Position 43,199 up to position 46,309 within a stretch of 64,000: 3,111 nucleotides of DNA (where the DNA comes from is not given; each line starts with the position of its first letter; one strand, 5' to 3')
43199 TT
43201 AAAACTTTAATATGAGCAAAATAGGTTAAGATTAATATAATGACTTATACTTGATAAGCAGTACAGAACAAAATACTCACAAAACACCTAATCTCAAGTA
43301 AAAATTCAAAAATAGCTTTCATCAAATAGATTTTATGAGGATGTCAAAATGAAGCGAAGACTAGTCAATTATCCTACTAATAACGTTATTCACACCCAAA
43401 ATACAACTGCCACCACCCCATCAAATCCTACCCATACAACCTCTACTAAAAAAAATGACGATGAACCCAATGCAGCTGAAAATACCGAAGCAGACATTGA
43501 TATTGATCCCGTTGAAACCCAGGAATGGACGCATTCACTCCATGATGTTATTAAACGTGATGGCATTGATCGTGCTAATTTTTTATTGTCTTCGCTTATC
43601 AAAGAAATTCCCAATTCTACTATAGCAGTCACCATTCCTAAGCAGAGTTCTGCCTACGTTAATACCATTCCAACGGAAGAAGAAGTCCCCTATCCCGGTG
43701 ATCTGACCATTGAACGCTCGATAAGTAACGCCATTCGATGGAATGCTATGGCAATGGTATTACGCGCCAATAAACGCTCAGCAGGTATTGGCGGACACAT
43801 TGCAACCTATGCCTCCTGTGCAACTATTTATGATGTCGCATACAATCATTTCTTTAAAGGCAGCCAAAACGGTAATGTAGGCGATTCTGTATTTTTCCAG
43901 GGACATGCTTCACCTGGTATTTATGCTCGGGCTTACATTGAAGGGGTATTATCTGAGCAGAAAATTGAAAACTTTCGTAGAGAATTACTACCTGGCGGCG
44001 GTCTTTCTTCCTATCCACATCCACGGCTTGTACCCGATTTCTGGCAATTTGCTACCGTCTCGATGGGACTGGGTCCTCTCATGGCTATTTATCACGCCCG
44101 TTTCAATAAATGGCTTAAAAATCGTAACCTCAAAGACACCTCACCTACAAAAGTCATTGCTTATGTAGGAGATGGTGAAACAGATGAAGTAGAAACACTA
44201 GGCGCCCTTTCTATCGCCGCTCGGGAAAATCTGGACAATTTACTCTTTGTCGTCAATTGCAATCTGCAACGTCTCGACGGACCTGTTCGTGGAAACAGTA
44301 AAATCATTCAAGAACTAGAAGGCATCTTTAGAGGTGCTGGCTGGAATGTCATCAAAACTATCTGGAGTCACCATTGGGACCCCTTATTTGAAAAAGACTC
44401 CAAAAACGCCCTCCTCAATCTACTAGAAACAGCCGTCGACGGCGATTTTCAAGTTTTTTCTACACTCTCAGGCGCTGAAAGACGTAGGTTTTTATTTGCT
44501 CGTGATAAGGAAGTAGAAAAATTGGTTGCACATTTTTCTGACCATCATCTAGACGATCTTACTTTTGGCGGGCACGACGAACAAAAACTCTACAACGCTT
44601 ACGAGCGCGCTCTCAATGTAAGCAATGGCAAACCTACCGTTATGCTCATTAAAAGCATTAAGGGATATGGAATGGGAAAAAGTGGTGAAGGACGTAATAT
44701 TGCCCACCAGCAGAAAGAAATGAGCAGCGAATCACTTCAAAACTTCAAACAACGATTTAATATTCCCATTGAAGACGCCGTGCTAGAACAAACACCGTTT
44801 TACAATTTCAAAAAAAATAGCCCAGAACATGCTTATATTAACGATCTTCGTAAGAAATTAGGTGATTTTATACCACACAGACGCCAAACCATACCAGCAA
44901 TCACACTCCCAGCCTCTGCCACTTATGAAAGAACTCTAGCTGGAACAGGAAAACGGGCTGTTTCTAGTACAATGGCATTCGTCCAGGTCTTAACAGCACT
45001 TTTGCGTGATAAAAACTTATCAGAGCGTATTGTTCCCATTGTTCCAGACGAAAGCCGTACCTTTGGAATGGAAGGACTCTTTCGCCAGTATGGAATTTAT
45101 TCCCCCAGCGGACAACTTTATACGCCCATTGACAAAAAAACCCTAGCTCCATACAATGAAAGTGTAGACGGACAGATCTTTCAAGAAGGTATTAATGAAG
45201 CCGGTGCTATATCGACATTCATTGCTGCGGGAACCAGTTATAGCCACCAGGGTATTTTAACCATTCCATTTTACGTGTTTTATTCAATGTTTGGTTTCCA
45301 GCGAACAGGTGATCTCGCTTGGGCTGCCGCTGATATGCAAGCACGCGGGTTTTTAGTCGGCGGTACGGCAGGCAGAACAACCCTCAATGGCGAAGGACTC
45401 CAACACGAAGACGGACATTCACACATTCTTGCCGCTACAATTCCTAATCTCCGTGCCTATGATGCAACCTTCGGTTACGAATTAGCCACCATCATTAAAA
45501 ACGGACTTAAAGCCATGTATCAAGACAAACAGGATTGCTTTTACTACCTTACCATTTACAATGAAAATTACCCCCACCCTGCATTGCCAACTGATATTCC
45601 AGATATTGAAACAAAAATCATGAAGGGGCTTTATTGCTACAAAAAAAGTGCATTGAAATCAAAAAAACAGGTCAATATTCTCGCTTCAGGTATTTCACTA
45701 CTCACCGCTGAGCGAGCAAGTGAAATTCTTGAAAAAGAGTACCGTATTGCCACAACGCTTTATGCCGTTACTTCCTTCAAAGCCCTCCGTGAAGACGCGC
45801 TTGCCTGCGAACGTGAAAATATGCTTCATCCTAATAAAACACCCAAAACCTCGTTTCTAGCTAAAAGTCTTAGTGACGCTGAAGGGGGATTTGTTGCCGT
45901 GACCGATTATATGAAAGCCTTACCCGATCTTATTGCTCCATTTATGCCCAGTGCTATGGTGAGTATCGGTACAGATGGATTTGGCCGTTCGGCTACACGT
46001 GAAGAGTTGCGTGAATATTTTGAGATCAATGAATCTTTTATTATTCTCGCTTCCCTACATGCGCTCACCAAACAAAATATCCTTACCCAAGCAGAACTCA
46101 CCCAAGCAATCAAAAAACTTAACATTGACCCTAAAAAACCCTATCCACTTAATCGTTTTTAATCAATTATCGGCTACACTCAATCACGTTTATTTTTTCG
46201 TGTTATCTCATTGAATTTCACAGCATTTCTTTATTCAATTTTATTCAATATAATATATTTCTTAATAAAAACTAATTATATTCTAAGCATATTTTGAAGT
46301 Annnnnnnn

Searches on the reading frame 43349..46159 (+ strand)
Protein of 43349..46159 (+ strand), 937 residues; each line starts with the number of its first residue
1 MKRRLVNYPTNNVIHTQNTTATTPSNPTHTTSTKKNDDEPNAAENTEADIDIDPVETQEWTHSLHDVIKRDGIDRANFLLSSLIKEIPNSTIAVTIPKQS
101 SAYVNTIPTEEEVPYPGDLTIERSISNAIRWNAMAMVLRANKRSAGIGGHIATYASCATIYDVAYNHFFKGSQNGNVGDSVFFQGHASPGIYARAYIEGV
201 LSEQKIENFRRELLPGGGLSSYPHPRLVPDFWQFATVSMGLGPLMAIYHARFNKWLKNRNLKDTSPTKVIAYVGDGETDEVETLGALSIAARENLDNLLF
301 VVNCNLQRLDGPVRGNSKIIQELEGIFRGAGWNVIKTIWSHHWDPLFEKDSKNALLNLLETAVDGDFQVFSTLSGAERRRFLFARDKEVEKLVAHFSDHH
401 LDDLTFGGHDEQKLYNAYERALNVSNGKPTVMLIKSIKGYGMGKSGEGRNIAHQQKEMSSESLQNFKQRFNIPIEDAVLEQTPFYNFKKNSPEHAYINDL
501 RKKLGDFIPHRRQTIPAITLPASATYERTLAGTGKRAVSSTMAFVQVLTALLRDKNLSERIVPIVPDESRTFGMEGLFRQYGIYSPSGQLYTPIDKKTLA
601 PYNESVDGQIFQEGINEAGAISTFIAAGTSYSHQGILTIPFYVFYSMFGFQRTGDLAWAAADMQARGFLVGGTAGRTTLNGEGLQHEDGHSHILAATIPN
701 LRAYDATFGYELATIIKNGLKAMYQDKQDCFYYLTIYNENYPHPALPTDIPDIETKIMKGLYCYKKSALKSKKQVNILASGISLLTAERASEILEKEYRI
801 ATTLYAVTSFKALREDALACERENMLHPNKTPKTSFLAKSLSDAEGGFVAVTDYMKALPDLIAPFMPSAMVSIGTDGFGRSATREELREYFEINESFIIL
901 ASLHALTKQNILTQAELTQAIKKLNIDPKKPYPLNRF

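Call 85: search_protein_families(library=pfam, proteins=[window:43349-46159:+], max_evalue=0.00001)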
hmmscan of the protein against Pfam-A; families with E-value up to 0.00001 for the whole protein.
window:43349-46159:+ (937 aa): 3 families
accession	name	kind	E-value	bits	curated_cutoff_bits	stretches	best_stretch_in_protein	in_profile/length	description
PF17831.6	PDH_E1_M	-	7.1e-99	330.2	23.2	1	526-744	11-229/229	Pyruvate dehydrogenase E1 component middle domain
PF22613.1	Transketolase_C_1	-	4.8e-15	56.2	27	1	760-893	1-112/113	Transketolase-like TK C-terminal domain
PF00456.26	Transketolase_N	-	4e-08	33.1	22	0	123-340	3-216/334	Transketolase, thiamine diphosphate binding domain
